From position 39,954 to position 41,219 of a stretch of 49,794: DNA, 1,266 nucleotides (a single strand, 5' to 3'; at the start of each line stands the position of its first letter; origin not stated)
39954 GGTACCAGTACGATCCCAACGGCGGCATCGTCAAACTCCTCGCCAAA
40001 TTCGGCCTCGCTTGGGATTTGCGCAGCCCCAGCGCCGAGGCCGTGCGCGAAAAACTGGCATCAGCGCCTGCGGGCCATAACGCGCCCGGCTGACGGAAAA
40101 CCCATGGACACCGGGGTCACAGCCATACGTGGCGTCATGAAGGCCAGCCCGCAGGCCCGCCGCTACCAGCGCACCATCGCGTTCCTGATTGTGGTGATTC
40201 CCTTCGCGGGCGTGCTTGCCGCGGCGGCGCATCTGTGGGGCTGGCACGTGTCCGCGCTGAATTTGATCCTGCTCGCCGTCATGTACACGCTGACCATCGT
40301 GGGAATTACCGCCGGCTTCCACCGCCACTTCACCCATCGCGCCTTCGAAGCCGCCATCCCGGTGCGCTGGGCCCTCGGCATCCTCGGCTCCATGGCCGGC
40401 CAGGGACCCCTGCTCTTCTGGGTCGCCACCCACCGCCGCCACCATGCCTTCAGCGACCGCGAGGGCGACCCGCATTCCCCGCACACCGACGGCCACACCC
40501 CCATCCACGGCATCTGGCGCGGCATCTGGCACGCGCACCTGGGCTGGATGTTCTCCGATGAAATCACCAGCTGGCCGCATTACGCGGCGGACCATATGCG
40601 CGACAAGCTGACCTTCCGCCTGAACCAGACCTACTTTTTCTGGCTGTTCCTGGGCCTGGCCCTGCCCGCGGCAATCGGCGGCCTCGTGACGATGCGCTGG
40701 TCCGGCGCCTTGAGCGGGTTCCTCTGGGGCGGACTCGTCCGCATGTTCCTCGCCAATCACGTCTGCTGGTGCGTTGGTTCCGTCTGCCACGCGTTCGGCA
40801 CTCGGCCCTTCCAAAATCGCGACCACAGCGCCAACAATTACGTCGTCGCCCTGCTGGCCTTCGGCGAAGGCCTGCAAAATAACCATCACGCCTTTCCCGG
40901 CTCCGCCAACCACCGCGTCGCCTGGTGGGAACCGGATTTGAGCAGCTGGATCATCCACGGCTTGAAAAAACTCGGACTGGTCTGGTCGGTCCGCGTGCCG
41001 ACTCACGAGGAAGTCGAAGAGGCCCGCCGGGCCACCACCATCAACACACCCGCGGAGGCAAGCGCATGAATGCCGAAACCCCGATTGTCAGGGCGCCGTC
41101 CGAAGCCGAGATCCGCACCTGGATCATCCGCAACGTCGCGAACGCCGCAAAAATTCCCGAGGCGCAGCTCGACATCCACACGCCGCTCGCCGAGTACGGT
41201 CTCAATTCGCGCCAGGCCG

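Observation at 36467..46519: Hybrid lipid cluster: type III PKS-monooxygenase-methyltransferase joined to FAAL, ACP, AT-less KS, plant-type acyl-ACP thioesterase and two desaturases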

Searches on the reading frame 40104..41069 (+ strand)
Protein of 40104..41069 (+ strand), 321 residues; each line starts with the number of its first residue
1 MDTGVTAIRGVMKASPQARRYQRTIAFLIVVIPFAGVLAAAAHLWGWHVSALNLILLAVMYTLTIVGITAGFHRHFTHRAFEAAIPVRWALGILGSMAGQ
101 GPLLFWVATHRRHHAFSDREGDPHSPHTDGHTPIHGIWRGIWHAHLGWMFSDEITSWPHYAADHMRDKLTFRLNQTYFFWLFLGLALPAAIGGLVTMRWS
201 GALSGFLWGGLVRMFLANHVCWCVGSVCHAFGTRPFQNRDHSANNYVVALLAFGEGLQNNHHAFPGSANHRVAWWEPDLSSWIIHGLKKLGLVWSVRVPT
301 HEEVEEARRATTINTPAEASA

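Call 4: search_protein_families(library=pfam, proteins=[window:40104-41069:+])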
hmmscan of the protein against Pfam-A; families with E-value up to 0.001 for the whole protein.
window:40104-41069:+ (321 aa): 1 family
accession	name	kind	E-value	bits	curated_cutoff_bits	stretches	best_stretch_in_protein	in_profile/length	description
PF00487.30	FA_desaturase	-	1.1e-18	68.3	29.7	1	56-276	7-230/253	Fatty acid desaturase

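Call 17: find_homologous_proteins(query=window:40104-41069:+, max_evalue=1e-20)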
Query window:40104-41069:+ (321 aa): 7169 proteins with E <= 1e-20 among 8000 candidates; the best 120 are listed.
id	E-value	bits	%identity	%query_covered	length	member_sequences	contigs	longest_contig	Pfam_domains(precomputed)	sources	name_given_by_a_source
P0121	1.2e-220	749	100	100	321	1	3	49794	PF00487.31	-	-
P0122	1.1e-157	542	76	97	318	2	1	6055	PF00487.31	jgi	jgi:stearoyl-CoA desaturase (Delta-9 desaturase)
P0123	1.4e-140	486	66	100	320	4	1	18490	PF00487.31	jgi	-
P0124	2.4e-136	472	65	94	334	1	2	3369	PF00487.31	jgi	jgi:stearoyl-CoA desaturase (Delta-9 desaturase)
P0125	9.9e-136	470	65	95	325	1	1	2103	PF00487.31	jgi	-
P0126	9.4e-128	444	61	86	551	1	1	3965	PF00487.31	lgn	-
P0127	4.1e-122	425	59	96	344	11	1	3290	PF00487.31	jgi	jgi:stearoyl-CoA desaturase (Delta-9 desaturase)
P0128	8.9e-122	424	60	94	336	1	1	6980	PF00487.31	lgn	-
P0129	2.6e-120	419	61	95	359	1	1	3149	PF00487.31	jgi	jgi:stearoyl-CoA desaturase (delta-9 desaturase)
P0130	6.7e-120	418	59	98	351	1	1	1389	PF00487.31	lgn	-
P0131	1.2e-119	417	58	96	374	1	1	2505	PF00487.31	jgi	jgi:stearoyl-CoA desaturase (Delta-9 desaturase)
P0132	1.9e-119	417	77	70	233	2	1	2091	PF00487.31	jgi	-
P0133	2.9e-117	409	56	94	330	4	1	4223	PF00487.31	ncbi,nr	ncbi:MAG TPA: fatty acid desaturase [Pyrinomonadaceae bacterium]|nr:fatty acid desaturase [Pyrinomon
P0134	8.0e-117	408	59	93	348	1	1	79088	PF00487.31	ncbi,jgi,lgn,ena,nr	ncbi:MAG TPA: acyl-CoA desaturase [Gemmataceae bacterium]|nr:acyl-CoA desaturase [Gemmataceae bacter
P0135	2.8e-116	406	60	98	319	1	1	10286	PF00487.31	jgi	jgi:stearoyl-CoA desaturase (Delta-9 desaturase)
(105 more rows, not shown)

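Call 18: find_encoding_contigs(protein=P0123, flank=10000, max_places=3)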
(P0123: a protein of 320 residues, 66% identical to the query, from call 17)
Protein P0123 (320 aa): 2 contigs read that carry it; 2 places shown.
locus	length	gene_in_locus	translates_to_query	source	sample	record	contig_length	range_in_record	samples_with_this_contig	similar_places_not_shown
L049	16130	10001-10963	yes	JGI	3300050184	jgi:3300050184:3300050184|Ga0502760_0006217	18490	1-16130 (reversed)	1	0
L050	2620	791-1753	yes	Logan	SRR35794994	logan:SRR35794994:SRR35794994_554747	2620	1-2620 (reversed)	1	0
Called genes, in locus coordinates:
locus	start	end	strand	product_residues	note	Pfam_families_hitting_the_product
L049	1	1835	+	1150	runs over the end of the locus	PF07701:HNOBA, PF00989:PAS, PF08448:PAS_4, PF13426:PAS_9, PF13185:GAF_2, PF00989:PAS, PF13426:PAS_9, PF00512:HisKA, +6 more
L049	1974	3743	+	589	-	PF13581:HATPase_c_2, PF07228:SpoIIE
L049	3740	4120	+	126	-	PF00072:Response_reg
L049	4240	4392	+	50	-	-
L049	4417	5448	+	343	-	PF23988:DUF7309, PF22007:DUF6930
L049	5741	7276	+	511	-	PF05362:Lon_C (weak), PF13541:ChlI, PF01078:Mg_chelatase, PF07728:AAA_5, PF00493:MCM (weak), PF13335:Mg_chelatase_C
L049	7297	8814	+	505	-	PF08903:DUF1846, PF20921:DUF1846_C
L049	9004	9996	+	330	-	PF00487:FA_desaturase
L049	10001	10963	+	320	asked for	PF00487:FA_desaturase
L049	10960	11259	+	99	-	PF00550:PP-binding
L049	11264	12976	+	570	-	PF00109:ketoacyl-synt, PF02801:Ketoacyl-synt_C, PF16197:KAsynt_C_assoc, PF22336:RhiE-like_linker (weak), PF22621:CurL-like_PKS_C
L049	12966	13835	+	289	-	PF01643:Acyl-ACP_TE, PF20791:Acyl-ACP_TE_C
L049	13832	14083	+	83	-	PF00550:PP-binding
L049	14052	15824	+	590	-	PF00501:AMP-binding, PF23024:AMP-dom_DIP2-like (weak)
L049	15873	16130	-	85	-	?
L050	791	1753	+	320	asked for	PF00487:FA_desaturase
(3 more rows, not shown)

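Call 19: find_encoding_contigs(protein=P0122, flank=10000, max_places=3)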
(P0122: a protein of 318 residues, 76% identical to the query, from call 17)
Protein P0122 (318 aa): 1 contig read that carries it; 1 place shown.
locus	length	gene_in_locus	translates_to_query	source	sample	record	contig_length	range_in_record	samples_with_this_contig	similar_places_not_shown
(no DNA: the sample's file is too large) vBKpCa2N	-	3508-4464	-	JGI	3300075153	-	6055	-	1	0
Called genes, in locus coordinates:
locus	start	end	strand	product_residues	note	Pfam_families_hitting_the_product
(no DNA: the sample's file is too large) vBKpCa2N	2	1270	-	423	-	?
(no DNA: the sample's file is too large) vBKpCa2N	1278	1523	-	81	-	PF00550:PP-binding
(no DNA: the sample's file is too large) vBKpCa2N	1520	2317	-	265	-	PF01643:Acyl-ACP_TE, PF13279:4HBT_2 (faint), PF20791:Acyl-ACP_TE_C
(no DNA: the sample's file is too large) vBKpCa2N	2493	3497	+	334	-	PF00487:FA_desaturase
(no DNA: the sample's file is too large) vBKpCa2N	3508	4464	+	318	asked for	PF00487:FA_desaturase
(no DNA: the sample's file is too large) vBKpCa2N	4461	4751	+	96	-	PF00550:PP-binding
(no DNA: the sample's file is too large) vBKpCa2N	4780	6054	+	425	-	?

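Call 20: find_encoding_contigs(protein=P0134, flank=10000, max_places=2)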
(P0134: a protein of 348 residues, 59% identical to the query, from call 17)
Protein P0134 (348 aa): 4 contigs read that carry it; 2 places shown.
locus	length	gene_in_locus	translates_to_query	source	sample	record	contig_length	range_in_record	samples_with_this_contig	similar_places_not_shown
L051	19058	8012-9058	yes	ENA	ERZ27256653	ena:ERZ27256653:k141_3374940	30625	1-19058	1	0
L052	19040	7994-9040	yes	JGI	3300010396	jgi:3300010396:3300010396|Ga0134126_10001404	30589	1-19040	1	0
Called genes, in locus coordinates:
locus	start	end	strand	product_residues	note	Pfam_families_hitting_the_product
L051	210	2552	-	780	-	PF10162:G8, PF24606:CEMIP_beta-hel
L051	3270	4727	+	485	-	PF01487:DHquinase_I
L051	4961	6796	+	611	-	PF00501:AMP-binding, PF23024:AMP-dom_DIP2-like (weak), PF24919:Mug62 (weak)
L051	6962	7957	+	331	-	PF00487:FA_desaturase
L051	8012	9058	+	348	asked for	PF00487:FA_desaturase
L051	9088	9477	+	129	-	PF00550:PP-binding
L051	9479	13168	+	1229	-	PF00109:ketoacyl-synt, PF02801:Ketoacyl-synt_C, PF16197:KAsynt_C_assoc, PF22621:CurL-like_PKS_C, PF00698:Acyl_transf_1, PF21089:PKS_DH_N, PF14765:PS-DH, PF00550:PP-binding, +2 more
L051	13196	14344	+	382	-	PF08541:ACP_syn_III_C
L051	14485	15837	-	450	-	PF07690:MFS_1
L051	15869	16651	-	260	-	PF00106:adh_short, PF08659:KR (weak), PF13561:adh_short_C2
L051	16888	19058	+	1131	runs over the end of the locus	PF19543:GH123_N (weak), PF22680:Glyco_hydro_123_N_2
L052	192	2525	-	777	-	PF10162:G8, PF24606:CEMIP_beta-hel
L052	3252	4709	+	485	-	PF01487:DHquinase_I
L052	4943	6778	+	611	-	PF00501:AMP-binding, PF23024:AMP-dom_DIP2-like (weak), PF24919:Mug62 (weak)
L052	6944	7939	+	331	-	PF00487:FA_desaturase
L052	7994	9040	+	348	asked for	PF00487:FA_desaturase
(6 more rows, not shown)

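Call 21: search_protein_families(library=ncbifam, proteins=[window:40104-41069:+], max_evalue=0.00001)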
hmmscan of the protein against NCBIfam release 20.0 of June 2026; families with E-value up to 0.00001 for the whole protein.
window:40104-41069:+ (321 aa): 1 family
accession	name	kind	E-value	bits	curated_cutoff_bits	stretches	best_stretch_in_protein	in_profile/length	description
NF049918.1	DesA_fam_desat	equivalog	2e-24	86.5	400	1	49-313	5-257/385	DesA family fatty acid desaturase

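Call 30: search_dna_similar(query=window:40104-41069:+, collection=plasmids, mode=protein, max_rows=40, max_evalue=1e-10)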
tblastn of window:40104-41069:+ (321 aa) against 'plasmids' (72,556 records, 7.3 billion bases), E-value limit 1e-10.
Records with a match: 164; places in all: 195; records where one place covers at least 80% of the query: 158.
Best place of each record, by identity: <60% 164.
By first word of the organism name: Ralstonia 115; Acinetobacter 11; Streptomyces 7; Vibrio 5; Burkholderia 4; Salinivibrio 4; Nostoc 2; Photobacterium 2; Rhodococcus 1; Polaromonas 1; and 12 more.
By predicted mobility (MOB-suite, as given by PLSDB): mobilizable 106; non-mobilizable 50; conjugative 8.
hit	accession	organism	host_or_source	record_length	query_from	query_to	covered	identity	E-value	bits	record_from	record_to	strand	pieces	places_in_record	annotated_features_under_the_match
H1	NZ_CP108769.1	Streptomyces goshikiensis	-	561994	10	308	93%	47.8%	4e-81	275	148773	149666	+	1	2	acyl-CoA desaturase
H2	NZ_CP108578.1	Streptomyces goshikiensis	-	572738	10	308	93%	47.8%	4e-81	275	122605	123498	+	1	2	acyl-CoA desaturase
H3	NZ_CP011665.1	Streptomyces sp. Mg1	-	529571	10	308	93%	47.8%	5e-81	275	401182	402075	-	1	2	acyl-CoA desaturase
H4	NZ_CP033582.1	Streptomyces sp. ADI95-16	-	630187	10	308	93%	47.8%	6e-81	274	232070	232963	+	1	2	acyl-CoA desaturase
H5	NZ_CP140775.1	Streptomyces goshikiensis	cell culture,soil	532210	10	308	93%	47.8%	6e-81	274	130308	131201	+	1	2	acyl-CoA desaturase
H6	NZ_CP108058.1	Streptomyces goshikiensis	-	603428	10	308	93%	47.8%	8e-81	274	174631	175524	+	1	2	acyl-CoA desaturase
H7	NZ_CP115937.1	Streptomyces goshikiensis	microorganism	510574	10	308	93%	47.8%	9e-81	274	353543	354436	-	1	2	acyl-CoA desaturase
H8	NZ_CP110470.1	Rhodococcus opacus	cell culture,Soil contaminated by oil ...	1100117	14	310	93%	46.1%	7e-71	245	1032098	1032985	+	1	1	record has no annotation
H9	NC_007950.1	Polaromonas sp. JS666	-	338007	20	305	89%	47.6%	2e-63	224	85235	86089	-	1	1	acyl-CoA desaturase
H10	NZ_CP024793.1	Nostoc flagelliforme CCNUN1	cell culture,desert soil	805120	2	313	97%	42.9%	1e-69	242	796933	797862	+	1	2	acyl-CoA desaturase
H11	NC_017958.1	Tistrella mobilis KA081020-065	-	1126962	4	308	95%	43.8%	3e-58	209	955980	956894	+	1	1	record has no annotation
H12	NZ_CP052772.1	Pseudonocardia alni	Cell culture,soil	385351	1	308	96%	42.5%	5e-67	234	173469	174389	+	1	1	fatty acid desaturase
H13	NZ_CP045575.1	Burkholderia gladioli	Oryza sativa,Cell culture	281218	19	312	92%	43.4%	4e-57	206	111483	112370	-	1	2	acyl-CoA desaturase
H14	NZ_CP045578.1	Burkholderia gladioli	Oryza sativa,Cell culture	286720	19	312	92%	43.4%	4e-57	206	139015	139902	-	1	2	acyl-CoA desaturase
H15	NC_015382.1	Burkholderia gladioli BSR3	-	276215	19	312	92%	43.4%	5e-57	205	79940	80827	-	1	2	acyl-CoA desaturase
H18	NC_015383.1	Burkholderia gladioli BSR3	-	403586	29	312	88%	43.9%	5e-63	223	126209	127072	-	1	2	acyl-CoA desaturase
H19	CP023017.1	Ralstonia solanacearum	Solanum tuberosum,single cell,Potato ...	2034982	15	297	88%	37.7%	9e-50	184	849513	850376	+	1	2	acyl-CoA desaturase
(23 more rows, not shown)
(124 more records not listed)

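Call 31: get_annotated_region(hit=H18, flank=9000)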
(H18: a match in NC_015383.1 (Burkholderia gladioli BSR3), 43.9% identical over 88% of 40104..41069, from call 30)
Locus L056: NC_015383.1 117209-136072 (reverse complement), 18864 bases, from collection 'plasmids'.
description: Burkholderia gladioli BSR3 plasmid bgla_4p, complete sequence
organism: Burkholderia gladioli BSR3 (NCBI taxid 999541)
taxonomy: Bacteria; Pseudomonadota; Betaproteobacteria; Burkholderiales; Burkholderiaceae; Burkholderia; Burkholderia gladioli; Burkholderia gladioli BSR3
host: -; source: -; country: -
typing (MOB-suite, as given by PLSDB): conjugative; replicon rep_cluster_364; relaxase MOBH,MOBP; mating-pair formation MPF_T
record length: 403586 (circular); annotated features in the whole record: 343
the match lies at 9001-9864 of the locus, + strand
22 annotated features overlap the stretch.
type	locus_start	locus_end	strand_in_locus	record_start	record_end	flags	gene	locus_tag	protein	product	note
CDS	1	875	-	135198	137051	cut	-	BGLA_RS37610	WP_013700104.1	alpha/beta hydrolase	-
CDS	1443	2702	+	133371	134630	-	-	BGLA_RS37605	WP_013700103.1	oligosaccharide flippase family protein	-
CDS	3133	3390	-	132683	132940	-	-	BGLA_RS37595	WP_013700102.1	hypothetical protein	-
CDS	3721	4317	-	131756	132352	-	-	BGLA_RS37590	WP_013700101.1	plasmid pRiA4b ORF-3 family protein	-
CDS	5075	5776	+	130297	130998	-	-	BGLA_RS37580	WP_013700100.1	IS6 family transposase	-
CDS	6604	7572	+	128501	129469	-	-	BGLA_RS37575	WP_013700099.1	fatty acid desaturase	GO:0006629 - lipid metabolic process [Evidence IEA]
CDS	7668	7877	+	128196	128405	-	-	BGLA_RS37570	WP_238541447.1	acyl carrier protein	-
CDS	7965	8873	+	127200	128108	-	-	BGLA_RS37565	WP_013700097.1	class I SAM-dependent methyltransferase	-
CDS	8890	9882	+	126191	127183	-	-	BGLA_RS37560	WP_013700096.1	acyl-CoA desaturase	GO:0006633 - fatty acid biosynthetic process [Evidence IEA]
CDS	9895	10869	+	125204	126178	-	-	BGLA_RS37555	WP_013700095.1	amidohydrolase family protein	-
CDS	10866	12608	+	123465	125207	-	-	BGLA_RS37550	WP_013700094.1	fatty acyl-AMP ligase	-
CDS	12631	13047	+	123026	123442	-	-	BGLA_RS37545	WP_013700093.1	PaaI family thioesterase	-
CDS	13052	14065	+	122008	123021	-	-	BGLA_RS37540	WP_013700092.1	alpha/beta hydrolase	-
CDS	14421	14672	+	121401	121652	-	-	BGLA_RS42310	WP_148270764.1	hypothetical protein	-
CDS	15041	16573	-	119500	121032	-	-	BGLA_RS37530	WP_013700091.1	IS66 family transposase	-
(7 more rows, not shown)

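Call 32: get_annotated_region(hit=H1, flank=9000)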
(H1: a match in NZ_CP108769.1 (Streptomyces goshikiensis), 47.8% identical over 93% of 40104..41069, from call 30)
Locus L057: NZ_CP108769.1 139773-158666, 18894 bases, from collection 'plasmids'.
description: Streptomyces goshikiensis strain NBC_00909 plasmid unnamed1, complete sequence
organism: Streptomyces goshikiensis (NCBI taxid 1942)
taxonomy: Bacteria; Actinomycetota; Actinomycetes; Kitasatosporales; Streptomycetaceae; Streptomyces; Streptomyces goshikiensis
host: -; source: -; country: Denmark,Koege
typing (MOB-suite, as given by PLSDB): non-mobilizable
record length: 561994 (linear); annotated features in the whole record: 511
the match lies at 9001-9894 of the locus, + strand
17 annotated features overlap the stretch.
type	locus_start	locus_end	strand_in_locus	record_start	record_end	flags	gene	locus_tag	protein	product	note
CDS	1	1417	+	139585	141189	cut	-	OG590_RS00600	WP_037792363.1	AMP-binding protein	-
CDS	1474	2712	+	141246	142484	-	-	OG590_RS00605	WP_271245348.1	FAD-dependent monooxygenase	-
CDS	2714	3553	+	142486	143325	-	-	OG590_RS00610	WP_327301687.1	aminotransferase class IV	-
CDS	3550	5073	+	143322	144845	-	-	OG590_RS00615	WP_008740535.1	FAD-dependent oxidoreductase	-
CDS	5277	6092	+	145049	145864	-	-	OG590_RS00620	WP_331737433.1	thioesterase family protein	-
CDS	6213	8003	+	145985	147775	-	-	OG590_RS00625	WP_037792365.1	fatty acyl-AMP ligase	-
CDS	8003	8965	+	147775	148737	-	-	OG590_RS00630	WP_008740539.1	acyl-CoA desaturase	GO:0006633 - fatty acid biosynthetic process [Evidence IEA]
CDS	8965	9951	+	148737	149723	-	-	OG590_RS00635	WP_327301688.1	acyl-CoA desaturase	GO:0006633 - fatty acid biosynthetic process [Evidence IEA]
CDS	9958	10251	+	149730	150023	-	-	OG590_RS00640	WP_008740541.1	acyl carrier protein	-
CDS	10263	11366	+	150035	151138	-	-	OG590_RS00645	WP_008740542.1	fatty acid desaturase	GO:0006633 - fatty acid biosynthetic process [Evidence IEA]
CDS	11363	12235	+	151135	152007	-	-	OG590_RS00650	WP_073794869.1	alpha/beta fold hydrolase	-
CDS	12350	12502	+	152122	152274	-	-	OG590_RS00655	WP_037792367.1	rubredoxin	-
CDS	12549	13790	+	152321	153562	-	-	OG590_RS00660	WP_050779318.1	cytochrome P450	-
CDS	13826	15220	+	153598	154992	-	-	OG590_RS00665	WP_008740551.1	MFS transporter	-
CDS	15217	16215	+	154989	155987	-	-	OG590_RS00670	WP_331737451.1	hypothetical protein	-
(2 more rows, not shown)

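Call 33: get_annotated_region(hit=H10, flank=8000)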
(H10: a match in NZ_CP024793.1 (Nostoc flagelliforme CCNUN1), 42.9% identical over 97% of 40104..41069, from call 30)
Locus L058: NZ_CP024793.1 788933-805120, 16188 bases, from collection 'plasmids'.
description: Nostoc flagelliforme CCNUN1 plasmid pNFSY08, complete sequence
organism: Nostoc flagelliforme CCNUN1 (NCBI taxid 2038116)
taxonomy: Bacteria; Cyanobacteriota; Cyanophyceae; Nostocales; Nostocaceae; Nostoc; Nostoc flagelliforme; Nostoc flagelliforme CCNUN1
host: -; source: cell culture,desert soil; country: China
typing (MOB-suite, as given by PLSDB): conjugative; replicon rep_cluster_317; relaxase MOBP,MOBV,MOBV; mating-pair formation MPF_T
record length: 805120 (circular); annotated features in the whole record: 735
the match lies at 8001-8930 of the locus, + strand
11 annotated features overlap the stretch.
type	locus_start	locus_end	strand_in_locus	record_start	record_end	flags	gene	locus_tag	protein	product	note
CDS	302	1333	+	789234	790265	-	-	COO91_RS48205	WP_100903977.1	chemotaxis protein CheB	-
CDS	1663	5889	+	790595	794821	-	-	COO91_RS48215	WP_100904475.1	chemotaxis protein CheB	GO:0006935 - chemotaxis [Evidence IEA]; GO:0000160 - phosphorelay signal transduction system [Evidence IEA]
CDS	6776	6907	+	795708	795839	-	-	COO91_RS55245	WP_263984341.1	hypothetical protein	-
CDS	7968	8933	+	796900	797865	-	-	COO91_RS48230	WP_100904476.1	acyl-CoA desaturase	GO:0006633 - fatty acid biosynthetic process [Evidence IEA]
CDS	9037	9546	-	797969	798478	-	-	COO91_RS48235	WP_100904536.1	GNAT family N-acetyltransferase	-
CDS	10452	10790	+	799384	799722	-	-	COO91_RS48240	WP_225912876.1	hypothetical protein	-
CDS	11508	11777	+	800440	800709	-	-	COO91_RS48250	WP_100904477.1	helix-turn-helix domain-containing protein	-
CDS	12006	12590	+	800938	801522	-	-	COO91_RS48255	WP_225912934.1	IS630 family transposase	-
CDS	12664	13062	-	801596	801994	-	-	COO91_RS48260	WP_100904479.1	ATP-binding protein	-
CDS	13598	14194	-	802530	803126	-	-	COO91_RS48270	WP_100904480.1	hypothetical protein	-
CDS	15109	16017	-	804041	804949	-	-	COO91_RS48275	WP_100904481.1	hypothetical protein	-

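Call 34: get_annotated_region(hit=H9, flank=6000)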
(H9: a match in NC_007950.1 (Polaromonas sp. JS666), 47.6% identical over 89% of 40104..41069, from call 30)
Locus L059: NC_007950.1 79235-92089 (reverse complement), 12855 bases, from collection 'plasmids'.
description: Polaromonas sp. JS666 plasmid 2, complete sequence
organism: Polaromonas sp. JS666 (NCBI taxid 296591)
taxonomy: Bacteria; Pseudomonadota; Betaproteobacteria; Burkholderiales; Comamonadaceae; Polaromonas; Polaromonas sp. JS666
host: -; source: -; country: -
typing (MOB-suite, as given by PLSDB): conjugative; replicon rep_cluster_7; relaxase MOBH; mating-pair formation MPF_T
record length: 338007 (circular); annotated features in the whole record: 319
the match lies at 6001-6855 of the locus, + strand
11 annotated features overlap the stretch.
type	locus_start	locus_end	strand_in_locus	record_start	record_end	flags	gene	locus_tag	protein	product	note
CDS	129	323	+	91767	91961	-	-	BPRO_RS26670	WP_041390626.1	hypothetical protein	-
CDS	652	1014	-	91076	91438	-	-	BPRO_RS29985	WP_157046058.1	hypothetical protein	-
CDS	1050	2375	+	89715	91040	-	-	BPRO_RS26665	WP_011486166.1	IS1380-like element ISPosp7 family transposase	-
CDS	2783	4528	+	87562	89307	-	-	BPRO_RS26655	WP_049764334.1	fatty acyl-AMP ligase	-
CDS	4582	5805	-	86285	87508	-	-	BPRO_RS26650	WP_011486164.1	ISL3 family transposase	-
CDS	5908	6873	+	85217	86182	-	-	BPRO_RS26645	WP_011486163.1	acyl-CoA desaturase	GO:0006633 - fatty acid biosynthetic process [Evidence IEA]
CDS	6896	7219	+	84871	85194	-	-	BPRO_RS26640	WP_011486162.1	acyl carrier protein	-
CDS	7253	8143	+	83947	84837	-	-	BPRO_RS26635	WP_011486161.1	cyclopropane-fatty-acyl-phospholipid synthase family protein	-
CDS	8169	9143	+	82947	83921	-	-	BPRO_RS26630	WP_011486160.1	acyl-CoA desaturase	GO:0006633 - fatty acid biosynthetic process [Evidence IEA]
CDS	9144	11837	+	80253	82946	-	-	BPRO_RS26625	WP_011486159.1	beta-ketoacyl synthase N-terminal-like domain-containing protein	-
CDS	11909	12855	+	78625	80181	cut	-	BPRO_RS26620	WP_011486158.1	polyketide synthase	-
